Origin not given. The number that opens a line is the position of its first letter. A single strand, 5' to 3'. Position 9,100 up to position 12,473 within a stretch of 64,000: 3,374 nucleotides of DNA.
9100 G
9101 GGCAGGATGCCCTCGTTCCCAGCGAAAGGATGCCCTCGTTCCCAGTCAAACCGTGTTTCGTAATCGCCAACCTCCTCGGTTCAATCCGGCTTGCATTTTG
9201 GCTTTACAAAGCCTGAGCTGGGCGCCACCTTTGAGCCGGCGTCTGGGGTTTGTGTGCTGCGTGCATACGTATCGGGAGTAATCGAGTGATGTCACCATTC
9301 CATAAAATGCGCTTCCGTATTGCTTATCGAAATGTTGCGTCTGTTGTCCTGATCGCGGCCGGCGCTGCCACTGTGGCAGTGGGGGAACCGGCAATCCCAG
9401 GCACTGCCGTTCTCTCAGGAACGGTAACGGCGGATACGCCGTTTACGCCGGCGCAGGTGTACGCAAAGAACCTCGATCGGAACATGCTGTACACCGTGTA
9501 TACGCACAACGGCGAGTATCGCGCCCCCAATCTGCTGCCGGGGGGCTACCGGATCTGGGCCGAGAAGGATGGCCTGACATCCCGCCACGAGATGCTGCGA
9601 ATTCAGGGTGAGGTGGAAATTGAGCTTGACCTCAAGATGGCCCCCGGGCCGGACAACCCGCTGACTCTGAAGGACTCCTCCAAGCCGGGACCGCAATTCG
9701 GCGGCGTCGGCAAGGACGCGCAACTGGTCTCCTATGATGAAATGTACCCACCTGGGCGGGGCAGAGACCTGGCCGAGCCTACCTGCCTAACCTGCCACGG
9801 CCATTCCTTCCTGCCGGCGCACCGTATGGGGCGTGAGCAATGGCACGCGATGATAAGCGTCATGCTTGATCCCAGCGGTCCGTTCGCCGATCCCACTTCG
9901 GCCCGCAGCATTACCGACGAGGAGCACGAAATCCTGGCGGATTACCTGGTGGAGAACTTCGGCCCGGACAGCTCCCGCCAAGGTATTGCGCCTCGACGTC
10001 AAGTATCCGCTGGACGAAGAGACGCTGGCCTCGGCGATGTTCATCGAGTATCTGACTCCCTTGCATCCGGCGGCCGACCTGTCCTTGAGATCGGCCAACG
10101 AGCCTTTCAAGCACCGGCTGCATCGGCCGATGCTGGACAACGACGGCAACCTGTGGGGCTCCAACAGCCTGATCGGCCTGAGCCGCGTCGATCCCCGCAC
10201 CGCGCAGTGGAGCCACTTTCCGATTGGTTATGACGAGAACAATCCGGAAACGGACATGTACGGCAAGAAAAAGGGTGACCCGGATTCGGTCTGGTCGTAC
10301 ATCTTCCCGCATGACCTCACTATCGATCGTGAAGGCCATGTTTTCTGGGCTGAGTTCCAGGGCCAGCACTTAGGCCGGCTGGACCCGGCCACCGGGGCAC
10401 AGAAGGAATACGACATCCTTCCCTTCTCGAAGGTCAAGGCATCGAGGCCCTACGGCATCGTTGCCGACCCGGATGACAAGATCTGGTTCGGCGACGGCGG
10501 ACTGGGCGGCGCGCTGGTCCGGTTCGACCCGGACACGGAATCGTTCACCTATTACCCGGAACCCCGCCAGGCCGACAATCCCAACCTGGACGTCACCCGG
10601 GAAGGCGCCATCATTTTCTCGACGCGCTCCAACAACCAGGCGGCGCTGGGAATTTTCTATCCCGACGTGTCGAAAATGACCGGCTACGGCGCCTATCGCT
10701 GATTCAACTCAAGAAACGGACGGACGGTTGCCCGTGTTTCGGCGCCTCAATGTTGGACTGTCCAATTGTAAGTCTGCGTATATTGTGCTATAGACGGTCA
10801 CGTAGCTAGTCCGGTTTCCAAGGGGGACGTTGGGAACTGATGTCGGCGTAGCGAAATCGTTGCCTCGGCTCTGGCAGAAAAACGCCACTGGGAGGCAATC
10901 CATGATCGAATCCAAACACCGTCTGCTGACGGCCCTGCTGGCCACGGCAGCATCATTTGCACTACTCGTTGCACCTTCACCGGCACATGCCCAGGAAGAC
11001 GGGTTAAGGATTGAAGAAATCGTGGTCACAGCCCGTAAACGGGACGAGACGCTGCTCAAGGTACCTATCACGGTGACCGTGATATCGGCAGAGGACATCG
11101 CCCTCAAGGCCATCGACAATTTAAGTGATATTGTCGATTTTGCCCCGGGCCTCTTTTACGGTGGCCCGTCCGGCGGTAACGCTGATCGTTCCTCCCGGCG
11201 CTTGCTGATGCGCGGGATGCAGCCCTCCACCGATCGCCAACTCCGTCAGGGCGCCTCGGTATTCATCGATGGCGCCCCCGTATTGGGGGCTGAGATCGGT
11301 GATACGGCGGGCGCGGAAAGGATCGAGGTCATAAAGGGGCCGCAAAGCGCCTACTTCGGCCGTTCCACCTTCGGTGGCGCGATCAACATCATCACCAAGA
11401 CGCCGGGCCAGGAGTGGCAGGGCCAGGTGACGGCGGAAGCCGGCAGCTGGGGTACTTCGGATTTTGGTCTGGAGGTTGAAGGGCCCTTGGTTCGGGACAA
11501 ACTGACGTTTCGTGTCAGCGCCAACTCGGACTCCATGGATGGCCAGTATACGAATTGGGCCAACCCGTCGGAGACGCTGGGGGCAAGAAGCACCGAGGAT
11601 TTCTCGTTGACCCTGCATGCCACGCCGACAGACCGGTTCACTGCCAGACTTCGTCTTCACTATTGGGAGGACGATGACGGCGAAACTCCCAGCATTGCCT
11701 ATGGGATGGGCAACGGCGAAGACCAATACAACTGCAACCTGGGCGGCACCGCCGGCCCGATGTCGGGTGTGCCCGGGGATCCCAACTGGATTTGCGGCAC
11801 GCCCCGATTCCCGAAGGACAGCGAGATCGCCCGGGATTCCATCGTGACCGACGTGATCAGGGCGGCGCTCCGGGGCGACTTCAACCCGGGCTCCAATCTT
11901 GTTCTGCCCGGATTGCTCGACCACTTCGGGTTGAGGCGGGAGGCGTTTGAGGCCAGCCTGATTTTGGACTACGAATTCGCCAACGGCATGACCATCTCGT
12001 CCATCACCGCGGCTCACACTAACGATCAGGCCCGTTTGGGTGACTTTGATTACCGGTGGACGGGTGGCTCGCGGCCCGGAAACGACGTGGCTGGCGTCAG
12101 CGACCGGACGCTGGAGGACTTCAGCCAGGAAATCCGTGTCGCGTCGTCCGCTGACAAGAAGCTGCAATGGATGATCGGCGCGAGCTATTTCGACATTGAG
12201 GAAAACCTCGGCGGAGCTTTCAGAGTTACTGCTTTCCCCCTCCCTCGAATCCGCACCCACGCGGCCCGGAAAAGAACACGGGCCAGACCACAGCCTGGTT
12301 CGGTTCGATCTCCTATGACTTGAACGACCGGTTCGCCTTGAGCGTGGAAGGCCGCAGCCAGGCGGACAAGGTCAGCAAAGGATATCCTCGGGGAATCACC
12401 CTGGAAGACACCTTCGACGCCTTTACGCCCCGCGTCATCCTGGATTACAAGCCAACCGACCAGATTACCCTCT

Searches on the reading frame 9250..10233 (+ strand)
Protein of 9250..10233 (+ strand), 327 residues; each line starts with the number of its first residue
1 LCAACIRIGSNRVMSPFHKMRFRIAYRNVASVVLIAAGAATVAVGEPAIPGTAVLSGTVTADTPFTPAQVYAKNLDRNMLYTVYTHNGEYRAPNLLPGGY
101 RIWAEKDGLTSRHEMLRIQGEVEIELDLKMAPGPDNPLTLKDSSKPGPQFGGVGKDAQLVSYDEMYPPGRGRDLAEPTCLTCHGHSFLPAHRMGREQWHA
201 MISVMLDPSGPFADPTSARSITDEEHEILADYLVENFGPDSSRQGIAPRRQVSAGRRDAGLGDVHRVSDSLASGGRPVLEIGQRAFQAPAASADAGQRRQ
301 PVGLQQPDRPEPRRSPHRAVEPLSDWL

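Call 87: search_protein_families(library=pfam, proteins=[window:9250-10233:+], max_evalue=0.00001)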
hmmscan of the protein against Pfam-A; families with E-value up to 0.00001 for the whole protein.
window:9250-10233:+ (327 aa): 1 family
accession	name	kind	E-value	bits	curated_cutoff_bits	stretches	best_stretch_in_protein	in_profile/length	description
PF13620.12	CarboxypepD_reg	-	5.4e-06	27.1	32.3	1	55-127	2-78/82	Carboxypeptidase regulatory-like domain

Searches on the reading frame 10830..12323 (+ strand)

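Call 74: search_protein_families(library=pfam, proteins=[window:10830-12323:+], max_evalue=0.00001)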
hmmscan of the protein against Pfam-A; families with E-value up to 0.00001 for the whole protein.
window:10830-12323:+ (497 aa): 1 family
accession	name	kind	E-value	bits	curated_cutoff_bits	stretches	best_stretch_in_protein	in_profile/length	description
PF07715.20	Plug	-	2e-15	57.6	23.9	1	76-184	3-107/107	TonB-dependent Receptor Plug Domain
